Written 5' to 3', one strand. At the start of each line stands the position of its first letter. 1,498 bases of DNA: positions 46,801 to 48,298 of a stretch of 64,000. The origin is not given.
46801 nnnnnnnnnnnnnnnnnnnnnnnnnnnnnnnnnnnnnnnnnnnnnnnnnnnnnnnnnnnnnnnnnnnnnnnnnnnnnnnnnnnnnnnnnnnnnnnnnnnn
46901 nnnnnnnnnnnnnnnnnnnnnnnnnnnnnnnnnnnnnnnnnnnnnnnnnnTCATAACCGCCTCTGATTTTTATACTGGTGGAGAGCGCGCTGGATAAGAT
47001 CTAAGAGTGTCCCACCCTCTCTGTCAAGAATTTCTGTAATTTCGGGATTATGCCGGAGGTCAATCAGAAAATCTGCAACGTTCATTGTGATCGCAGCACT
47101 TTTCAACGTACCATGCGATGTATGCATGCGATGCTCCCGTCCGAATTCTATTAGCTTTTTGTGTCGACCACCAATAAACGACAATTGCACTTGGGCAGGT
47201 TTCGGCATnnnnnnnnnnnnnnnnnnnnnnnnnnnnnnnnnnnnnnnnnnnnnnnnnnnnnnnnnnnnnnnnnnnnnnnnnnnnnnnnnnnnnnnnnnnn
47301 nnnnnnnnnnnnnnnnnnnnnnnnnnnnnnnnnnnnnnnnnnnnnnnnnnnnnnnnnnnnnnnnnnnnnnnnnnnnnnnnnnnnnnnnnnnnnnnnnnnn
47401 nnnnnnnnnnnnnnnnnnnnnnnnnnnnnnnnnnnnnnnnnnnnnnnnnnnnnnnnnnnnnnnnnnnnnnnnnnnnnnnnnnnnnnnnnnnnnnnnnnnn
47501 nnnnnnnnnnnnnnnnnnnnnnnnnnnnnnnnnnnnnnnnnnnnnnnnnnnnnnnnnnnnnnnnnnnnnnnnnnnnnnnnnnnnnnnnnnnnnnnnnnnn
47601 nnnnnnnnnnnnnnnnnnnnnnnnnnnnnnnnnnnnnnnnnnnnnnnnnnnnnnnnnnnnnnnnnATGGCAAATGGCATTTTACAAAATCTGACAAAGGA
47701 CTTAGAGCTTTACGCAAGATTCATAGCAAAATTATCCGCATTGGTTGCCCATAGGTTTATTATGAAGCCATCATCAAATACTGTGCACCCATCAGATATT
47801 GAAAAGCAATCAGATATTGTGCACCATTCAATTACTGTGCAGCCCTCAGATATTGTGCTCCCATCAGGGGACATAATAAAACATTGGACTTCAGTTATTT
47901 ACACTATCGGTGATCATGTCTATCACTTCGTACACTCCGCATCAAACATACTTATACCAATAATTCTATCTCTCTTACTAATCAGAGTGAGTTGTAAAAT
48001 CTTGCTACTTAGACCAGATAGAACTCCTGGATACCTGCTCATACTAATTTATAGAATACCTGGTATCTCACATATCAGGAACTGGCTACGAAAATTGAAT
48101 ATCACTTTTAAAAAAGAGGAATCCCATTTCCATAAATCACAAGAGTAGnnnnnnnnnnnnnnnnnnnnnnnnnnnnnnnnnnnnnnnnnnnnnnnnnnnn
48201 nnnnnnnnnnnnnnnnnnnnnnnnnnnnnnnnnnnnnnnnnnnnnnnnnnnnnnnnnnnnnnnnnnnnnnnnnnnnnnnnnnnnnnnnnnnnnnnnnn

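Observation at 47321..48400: Two paralogous promoter-driven structured-RNA candidates flanking a small membrane ORF inside the mobile island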

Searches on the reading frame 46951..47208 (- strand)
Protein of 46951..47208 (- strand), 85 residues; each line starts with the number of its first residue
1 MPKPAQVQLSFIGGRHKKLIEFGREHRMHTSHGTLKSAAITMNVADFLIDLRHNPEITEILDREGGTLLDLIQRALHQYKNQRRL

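Call 10: search_protein_families(library=pfam, proteins=[window:46951-47208:-], max_evalue=0.01)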
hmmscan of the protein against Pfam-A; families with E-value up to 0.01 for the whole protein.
window:46951-47208:- (85 aa): 0 families

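Call 27: find_homologous_proteins(query=window:46951-47208:-, max_evalue=0.01)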
Query window:46951-47208:- (85 aa): 14 proteins with E <= 0.01 among 16 candidates.
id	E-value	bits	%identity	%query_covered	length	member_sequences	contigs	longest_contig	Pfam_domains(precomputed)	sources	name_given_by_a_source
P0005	1.5e-49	182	100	100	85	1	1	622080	-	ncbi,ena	-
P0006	1.1e-39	151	82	100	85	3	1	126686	-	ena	-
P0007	1.4e-37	144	78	100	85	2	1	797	-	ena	-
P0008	6.0e-36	139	78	100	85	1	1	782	-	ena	-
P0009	5.4e-35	136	77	98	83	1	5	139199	-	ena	-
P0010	7.5e-35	136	77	98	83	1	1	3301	-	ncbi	-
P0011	8.2e-35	136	76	100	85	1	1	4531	-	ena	-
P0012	4.8e-33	130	73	100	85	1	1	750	-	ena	-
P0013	6.1e-33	130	74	96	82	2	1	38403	-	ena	-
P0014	4.9e-32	127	78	93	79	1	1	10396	-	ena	-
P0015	3.9e-29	117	74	91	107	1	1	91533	-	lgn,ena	-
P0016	2.7e-21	93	81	68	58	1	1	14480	-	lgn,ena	-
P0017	1.1e-19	87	80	64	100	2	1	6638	-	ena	-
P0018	4.2e-7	47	79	39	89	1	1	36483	-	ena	-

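Call 28: find_encoding_contigs(protein=P0006, flank=4000, max_places=3)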
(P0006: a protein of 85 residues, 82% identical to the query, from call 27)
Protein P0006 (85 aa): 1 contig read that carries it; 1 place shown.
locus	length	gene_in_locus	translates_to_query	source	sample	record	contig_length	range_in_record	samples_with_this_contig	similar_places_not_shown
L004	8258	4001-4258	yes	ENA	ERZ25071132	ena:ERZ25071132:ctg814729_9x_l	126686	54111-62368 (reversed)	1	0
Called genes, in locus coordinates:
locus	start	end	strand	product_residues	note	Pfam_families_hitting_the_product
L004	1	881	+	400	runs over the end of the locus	PF01555:N6_N4_Mtase, PF01844:HNH, PF14279:HNH_5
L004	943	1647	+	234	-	-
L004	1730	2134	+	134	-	-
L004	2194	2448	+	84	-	-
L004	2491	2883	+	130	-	-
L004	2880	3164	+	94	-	PF00589:Phage_integrase (weak)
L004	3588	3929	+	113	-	-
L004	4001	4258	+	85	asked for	-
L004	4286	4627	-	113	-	-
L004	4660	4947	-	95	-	-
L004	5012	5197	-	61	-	-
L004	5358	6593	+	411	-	PF01541:GIY-YIG (weak), PF00589:Phage_integrase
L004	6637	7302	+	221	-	PF13643:DUF4145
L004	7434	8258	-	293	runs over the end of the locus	-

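Call 29: find_encoding_contigs(protein=P0009, flank=4000, max_places=5)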
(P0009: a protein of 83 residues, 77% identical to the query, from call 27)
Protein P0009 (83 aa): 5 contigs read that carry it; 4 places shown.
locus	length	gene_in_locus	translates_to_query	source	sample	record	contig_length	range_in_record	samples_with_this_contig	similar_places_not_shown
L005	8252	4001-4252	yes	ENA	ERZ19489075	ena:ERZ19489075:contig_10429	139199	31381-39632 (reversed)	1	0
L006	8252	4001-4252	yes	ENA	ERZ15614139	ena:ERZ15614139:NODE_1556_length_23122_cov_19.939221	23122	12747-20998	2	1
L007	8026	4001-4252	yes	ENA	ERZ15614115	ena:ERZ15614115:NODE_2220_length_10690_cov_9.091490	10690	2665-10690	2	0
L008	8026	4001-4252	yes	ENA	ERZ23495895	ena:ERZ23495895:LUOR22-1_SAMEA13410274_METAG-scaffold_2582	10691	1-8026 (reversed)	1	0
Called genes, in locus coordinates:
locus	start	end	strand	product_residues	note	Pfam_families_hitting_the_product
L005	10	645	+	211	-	PF19078:Big_12 (faint)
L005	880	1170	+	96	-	PF09862:DUF2089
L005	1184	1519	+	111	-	-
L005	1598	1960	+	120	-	-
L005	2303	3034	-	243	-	PF04754:Transposase_31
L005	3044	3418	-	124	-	PF04754:Transposase_31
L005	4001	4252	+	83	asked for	-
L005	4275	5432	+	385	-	PF10987:DUF2806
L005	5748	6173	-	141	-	-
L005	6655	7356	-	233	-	-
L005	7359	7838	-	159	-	-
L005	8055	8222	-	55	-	-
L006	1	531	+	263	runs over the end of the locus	-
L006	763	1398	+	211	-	PF19078:Big_12 (faint)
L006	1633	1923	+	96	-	PF09862:DUF2089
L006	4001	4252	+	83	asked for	-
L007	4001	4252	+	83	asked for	-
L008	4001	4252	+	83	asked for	-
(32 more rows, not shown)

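Call 30: find_encoding_contigs(protein=P0013, flank=4000, max_places=3)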
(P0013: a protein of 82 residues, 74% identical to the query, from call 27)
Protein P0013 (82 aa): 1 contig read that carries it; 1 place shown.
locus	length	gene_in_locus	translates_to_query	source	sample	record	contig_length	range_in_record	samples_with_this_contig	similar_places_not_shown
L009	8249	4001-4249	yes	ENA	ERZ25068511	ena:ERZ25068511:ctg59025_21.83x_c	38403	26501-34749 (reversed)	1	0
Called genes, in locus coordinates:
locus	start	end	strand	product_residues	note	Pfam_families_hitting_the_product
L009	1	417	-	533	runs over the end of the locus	PF05136:Phage_portal_2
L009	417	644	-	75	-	-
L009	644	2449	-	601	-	PF05876:GpA_ATPase, PF20454:GpA_nuclease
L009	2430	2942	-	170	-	-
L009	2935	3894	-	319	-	PF05954:Phage_GPD (weak)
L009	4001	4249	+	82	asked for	-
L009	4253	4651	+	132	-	-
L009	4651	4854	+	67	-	-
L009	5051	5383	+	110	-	-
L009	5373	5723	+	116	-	-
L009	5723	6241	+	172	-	PF05565:Sipho_Gp157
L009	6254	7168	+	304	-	-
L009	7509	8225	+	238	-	-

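Call 31: find_encoding_contigs(protein=P0015, flank=4000, max_places=3)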
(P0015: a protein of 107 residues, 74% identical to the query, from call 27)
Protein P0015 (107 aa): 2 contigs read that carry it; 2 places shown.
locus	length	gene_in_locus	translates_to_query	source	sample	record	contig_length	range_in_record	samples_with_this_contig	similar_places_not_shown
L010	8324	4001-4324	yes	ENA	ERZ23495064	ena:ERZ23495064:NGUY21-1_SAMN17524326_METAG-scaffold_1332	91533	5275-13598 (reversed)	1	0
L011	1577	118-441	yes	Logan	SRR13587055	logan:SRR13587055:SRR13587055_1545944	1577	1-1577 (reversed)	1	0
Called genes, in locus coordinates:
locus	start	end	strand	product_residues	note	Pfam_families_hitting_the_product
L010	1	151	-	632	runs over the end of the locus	PF01839:FG-GAP (faint), PF13517:FG-GAP_3, PF07593:UnbV_ASPIC, PF18962:Por_Secre_tail (weak), PF13860:FlgD_ig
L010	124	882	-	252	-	PF07081:DUF1349 (weak)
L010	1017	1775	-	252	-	-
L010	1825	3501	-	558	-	PF01839:FG-GAP (faint), PF13517:FG-GAP_3, PF07593:UnbV_ASPIC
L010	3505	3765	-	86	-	PF13808:DDE_Tnp_1_assoc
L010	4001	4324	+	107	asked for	-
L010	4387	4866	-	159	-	-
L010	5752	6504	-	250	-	PF12760:Zn_ribbon_IS1595, PF12762:DDE_Tnp_IS1595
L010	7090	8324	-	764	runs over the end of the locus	PF22860:DUF7017 (faint), PF07719:TPR_2 (faint), PF13432:TPR_16, PF14559:TPR_19 (weak), PF09976:TPR_21 (weak), PF13414:TPR_11 (weak), PF13432:TPR_16 (weak), PF14559:TPR_19 (weak), +24 more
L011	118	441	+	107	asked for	-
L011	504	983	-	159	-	-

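Call 35: search_dna_similar(query=window:46951-47208:-, collection=phages, mode=protein, max_evalue=0.01)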
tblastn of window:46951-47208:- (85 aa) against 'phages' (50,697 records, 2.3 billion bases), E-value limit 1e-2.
No match.

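Call 37: find_encoding_contigs(protein=P0011, flank=4000, max_places=2)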
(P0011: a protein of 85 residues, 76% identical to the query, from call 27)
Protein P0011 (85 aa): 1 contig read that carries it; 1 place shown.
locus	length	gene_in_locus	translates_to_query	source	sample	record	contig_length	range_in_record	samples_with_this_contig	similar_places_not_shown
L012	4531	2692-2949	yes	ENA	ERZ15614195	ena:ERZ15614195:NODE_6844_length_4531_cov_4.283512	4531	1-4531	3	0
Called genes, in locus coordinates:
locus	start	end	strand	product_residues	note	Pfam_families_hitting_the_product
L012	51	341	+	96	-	PF09862:DUF2089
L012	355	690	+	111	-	-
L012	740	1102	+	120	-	-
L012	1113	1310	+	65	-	-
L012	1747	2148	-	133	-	-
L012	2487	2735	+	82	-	-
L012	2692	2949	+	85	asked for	-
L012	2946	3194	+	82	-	-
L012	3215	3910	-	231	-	-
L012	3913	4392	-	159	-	-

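Call 38: find_encoding_contigs(protein=P0014, flank=4000, max_places=2)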
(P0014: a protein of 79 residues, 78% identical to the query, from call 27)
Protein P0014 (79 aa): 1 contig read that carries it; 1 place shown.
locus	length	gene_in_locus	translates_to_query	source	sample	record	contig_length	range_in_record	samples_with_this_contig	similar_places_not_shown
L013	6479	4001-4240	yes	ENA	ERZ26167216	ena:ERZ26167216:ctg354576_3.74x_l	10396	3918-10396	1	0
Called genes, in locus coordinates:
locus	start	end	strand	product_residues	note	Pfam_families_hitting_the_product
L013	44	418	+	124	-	PF06170:DUF983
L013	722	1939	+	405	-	PF04471:Mrr_cat, PF22722:NA-iREase1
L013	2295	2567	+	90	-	-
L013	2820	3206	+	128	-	PF00589:Phage_integrase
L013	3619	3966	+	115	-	-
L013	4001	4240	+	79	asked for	-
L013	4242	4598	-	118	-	-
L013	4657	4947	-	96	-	-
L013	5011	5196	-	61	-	-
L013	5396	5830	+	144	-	-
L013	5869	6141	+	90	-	-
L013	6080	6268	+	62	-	-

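Call 58: find_encoding_contigs(protein=P0007, flank=2000, max_places=3)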
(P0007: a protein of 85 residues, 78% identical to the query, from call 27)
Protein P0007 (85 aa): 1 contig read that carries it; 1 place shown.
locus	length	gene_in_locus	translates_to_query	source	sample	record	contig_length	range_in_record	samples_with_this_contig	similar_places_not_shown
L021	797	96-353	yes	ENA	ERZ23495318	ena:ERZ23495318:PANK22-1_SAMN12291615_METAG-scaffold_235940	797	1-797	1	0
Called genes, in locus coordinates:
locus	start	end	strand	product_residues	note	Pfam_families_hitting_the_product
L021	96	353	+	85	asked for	-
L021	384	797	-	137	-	?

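Call 59: find_encoding_contigs(protein=P0008, flank=2000, max_places=3)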
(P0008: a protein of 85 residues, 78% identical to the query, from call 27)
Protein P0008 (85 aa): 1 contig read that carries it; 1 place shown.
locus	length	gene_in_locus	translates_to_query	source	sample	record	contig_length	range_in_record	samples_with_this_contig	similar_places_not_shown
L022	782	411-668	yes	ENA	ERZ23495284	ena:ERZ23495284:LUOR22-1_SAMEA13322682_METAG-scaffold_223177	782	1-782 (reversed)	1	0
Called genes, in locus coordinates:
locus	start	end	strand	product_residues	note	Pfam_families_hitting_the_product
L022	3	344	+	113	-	?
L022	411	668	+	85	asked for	-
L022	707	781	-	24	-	?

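Call 66: search_protein_families(library=phrogs, proteins=[window:46951-47208:-], max_evalue=0.01)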
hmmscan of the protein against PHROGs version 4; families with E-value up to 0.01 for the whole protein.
window:46951-47208:- (85 aa): 0 families

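Call 67: search_protein_families(library=padloc, proteins=[window:46951-47208:-], max_evalue=0.01)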
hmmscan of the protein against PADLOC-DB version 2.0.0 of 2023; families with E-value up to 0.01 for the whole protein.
window:46951-47208:- (85 aa): 0 families

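Call 68: search_protein_families(library=ncbifam, proteins=[window:46951-47208:-], max_evalue=0.01)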
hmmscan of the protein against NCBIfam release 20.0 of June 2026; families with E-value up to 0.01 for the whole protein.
window:46951-47208:- (85 aa): 0 families

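Call 79: predict_structure(alignment_id=A2)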
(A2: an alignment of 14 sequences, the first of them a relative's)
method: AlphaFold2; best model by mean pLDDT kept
length: 85 residues; sequences in the alignment: 14
mean_pLDDT: 66.3   pTM: 0.44
mean pLDDT of the five models: 66.3, 62.6, 62.3, 60.3, 59.2
residues with pLDDT >= 90: 3; 70-90: 38; 50-70: 18; < 50: 26
segments of 3 or more residues with pLDDT < 50: 1-16, 26-33
pLDDT, mean of each block of 10 residues (from residue 1): 40 49 46 52 78 87 89 86 74
secondary structure, 60 per line:
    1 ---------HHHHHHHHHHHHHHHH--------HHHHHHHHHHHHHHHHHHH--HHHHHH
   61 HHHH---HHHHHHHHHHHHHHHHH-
elements in order: H10-25 H34-52 H55-64 H68-84

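Call 82: find_related_loci(query=A2, collection=viral_contigs, flank=2500)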
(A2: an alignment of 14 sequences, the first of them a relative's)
Query A2 (85 aa) in viral_contigs; peptide patterns used: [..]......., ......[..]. (x = any residue, [..] = any of these).
45 stretches matched a pattern, but none encodes a relative of the query by tblastn (E <= 1e-3).

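Call 101: fold_search(model_id=the predicted structure, library=pdb)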
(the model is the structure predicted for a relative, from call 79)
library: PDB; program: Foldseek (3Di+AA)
matches with E <= 10: 3; with E <= 0.001: 0
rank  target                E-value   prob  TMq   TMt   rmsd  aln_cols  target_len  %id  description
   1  8hr1_C                5.8e+00  0.02  0.24  0.20  11.2        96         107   19  Cryo-EM structure of SSX1 bound to the unmodified nucleosome at a resolution of 3.02 angstrom (released 2023-09-13)
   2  7r4f_A                8.7e+00  0.02  0.30  0.27  12.6        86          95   17  Bovine complex I in the presence of IM1761092, slack class i (Composite map) (released 2023-02-08)
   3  7r46_A                9.4e+00  0.02  0.29  0.25  12.2        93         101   18  Bovine complex I in the presence of IM1761092, deactive class ii (Composite map) (released 2023-02-08)

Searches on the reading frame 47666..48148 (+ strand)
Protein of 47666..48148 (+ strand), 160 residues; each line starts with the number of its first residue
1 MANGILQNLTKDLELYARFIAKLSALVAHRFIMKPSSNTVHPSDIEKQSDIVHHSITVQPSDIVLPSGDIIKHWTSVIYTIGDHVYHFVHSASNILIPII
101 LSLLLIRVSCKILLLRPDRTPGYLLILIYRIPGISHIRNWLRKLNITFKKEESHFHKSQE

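Call 10: search_protein_families(library=pfam, proteins=[window:47666-48148:+], max_evalue=0.01)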
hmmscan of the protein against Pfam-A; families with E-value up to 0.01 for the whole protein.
window:47666-48148:+ (160 aa): 0 families

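Call 15: find_homologous_proteins(query=window:47666-48148:+, max_evalue=0.001)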
Query window:47666-48148:+ (160 aa): 4 proteins with E <= 0.001 among 89 candidates.
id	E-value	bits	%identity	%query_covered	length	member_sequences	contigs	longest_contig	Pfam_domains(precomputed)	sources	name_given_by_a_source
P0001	3.2e-99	347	100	100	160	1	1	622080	-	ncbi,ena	-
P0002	2.1e-46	176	58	100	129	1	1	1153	-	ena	-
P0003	7.8e-41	158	58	87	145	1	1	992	-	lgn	-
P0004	1.7e-38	150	53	95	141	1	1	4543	-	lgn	-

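Call 17: find_encoding_contigs(protein=P0001, flank=3000, max_places=3)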
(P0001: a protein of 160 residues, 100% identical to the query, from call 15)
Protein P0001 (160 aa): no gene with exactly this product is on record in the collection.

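Call 18: find_encoding_contigs(protein=P0004, flank=5000, max_places=3)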
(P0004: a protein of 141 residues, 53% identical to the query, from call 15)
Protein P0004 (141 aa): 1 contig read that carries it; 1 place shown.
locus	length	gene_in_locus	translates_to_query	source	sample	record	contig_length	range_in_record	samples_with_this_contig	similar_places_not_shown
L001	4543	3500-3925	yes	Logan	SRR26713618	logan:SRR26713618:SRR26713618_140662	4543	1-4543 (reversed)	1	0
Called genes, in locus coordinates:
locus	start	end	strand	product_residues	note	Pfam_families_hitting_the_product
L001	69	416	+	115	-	-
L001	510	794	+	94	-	-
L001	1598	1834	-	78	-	-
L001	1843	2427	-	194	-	-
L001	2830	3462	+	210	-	-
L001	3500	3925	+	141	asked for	-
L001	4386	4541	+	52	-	?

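Call 19: find_encoding_contigs(protein=P0002, flank=5000, max_places=3)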
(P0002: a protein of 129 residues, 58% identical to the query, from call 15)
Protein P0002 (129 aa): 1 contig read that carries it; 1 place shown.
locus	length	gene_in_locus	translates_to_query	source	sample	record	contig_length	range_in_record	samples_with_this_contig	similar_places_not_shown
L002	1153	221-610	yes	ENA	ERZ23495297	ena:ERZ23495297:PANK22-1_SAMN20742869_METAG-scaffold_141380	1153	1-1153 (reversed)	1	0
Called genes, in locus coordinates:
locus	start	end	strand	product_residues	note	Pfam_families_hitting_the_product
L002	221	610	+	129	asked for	-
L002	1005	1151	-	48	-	?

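Call 20: find_encoding_contigs(protein=P0003, flank=5000, max_places=3)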
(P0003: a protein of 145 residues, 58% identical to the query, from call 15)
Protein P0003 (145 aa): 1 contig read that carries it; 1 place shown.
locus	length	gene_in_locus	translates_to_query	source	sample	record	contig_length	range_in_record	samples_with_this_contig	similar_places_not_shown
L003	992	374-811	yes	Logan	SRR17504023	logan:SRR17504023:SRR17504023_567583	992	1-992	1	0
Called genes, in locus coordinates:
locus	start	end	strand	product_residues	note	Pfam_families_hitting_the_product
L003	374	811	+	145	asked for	-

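Call 66: search_protein_families(library=phrogs, proteins=[window:47666-48148:+], max_evalue=0.01)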
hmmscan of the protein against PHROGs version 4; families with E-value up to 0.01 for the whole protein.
window:47666-48148:+ (160 aa): 0 families

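Call 67: search_protein_families(library=padloc, proteins=[window:47666-48148:+], max_evalue=0.01)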
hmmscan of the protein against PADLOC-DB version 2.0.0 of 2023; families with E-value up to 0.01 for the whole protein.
window:47666-48148:+ (160 aa): 0 families

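Call 68: search_protein_families(library=ncbifam, proteins=[window:47666-48148:+], max_evalue=0.01)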
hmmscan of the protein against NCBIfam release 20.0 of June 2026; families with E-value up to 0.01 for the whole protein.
window:47666-48148:+ (160 aa): 0 families

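Call 71: list_cluster_members(proteins=[P0001, P0005, P0010])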
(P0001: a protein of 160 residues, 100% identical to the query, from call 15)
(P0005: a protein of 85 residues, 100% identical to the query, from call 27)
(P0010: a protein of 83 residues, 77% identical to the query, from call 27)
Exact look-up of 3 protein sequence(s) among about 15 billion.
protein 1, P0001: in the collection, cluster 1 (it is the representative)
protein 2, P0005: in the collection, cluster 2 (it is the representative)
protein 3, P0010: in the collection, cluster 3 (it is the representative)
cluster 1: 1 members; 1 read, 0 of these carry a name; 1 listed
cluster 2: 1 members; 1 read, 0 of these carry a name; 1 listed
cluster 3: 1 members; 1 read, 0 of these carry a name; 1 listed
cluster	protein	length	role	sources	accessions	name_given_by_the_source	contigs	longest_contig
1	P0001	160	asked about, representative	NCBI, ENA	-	-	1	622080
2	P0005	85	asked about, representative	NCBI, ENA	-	-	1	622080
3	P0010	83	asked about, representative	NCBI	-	-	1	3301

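Call 83: find_related_loci(query=A5, collection=viral_contigs, flank=2500)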
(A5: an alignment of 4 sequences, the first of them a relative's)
Query A5 (160 aa) in viral_contigs; peptide patterns used: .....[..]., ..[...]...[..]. (x = any residue, [..] = any of these).
129 stretches matched a pattern, but none encodes a relative of the query by tblastn (E <= 1e-3).

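Call 106: predict_structure(alignment_id=A5)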
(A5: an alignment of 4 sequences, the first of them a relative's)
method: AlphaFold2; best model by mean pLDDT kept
length: 160 residues; sequences in the alignment: 4
mean_pLDDT: 52.0   pTM: 0.25
mean pLDDT of the five models: 52.0, 51.8, 51.8, 51.5, 44.9
residues with pLDDT >= 90: 0; 70-90: 0; 50-70: 102; < 50: 58
segments of 3 or more residues with pLDDT < 50: 1-4, 33-77
pLDDT, mean of each block of 10 residues (from residue 1): 49 60 61 43 44 37 36 45 52 57 62 53 55 60 64 54
secondary structure, 60 per line:
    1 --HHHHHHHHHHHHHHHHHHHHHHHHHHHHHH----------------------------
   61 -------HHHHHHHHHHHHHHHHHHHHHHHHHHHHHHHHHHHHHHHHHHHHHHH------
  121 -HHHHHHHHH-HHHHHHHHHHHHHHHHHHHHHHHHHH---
elements in order: H3-32 H68-114 H122-130 H132-157
